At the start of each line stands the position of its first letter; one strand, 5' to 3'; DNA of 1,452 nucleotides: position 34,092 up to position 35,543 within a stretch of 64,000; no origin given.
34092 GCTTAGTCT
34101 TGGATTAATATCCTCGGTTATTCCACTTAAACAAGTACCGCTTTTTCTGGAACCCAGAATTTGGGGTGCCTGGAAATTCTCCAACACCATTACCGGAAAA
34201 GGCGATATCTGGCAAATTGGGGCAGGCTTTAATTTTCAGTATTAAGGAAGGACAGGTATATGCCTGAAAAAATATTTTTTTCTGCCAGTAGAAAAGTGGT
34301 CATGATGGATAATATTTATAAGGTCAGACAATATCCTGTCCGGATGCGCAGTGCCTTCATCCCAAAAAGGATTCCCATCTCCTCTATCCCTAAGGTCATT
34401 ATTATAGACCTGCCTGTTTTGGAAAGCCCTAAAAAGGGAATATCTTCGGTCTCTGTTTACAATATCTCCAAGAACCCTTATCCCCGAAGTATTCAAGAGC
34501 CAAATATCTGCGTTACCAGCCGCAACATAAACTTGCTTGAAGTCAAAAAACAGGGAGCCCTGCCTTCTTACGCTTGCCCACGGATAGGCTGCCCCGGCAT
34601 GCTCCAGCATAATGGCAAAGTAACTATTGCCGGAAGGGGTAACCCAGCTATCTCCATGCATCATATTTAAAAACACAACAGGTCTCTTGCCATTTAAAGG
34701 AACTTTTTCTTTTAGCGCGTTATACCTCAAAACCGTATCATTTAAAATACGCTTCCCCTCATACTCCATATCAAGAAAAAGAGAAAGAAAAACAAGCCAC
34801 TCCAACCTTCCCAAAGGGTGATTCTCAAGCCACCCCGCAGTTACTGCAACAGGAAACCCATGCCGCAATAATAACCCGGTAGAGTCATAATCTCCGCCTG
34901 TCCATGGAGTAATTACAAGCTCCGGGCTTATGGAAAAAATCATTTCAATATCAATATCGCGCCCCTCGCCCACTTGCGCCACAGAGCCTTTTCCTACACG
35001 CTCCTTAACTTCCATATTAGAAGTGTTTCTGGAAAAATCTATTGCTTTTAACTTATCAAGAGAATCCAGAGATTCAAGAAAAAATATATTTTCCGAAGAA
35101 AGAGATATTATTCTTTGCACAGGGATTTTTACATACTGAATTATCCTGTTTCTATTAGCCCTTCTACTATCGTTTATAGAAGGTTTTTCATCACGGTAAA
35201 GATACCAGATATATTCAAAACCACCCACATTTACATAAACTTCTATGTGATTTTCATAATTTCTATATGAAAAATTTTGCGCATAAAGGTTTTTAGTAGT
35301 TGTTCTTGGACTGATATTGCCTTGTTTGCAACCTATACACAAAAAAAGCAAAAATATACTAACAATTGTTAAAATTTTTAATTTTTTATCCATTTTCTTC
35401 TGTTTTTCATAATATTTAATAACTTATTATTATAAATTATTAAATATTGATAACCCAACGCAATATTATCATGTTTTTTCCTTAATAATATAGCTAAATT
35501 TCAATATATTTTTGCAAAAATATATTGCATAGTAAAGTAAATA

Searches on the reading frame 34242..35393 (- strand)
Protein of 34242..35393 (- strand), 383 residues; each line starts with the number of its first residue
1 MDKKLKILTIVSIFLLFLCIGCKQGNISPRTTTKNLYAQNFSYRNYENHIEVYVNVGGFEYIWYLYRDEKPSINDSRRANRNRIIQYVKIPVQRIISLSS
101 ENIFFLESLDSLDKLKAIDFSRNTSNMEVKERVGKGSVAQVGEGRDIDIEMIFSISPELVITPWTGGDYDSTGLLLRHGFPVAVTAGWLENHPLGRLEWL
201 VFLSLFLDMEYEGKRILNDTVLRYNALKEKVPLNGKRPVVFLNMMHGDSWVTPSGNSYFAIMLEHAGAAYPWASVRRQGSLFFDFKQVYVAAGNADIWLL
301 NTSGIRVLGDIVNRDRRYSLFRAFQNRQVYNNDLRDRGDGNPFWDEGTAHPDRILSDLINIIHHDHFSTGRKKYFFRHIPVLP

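Call 24: search_protein_families(library=pfam, proteins=[window:34242-35393:-], max_evalue=0.001)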
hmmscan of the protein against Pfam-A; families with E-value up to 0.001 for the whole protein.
window:34242-35393:- (383 aa): 1 family
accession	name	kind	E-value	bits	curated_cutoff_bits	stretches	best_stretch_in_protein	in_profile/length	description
PF01497.23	Peripla_BP_2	-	2e-12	47.5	27.5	1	95-330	1-229/235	Periplasmic binding protein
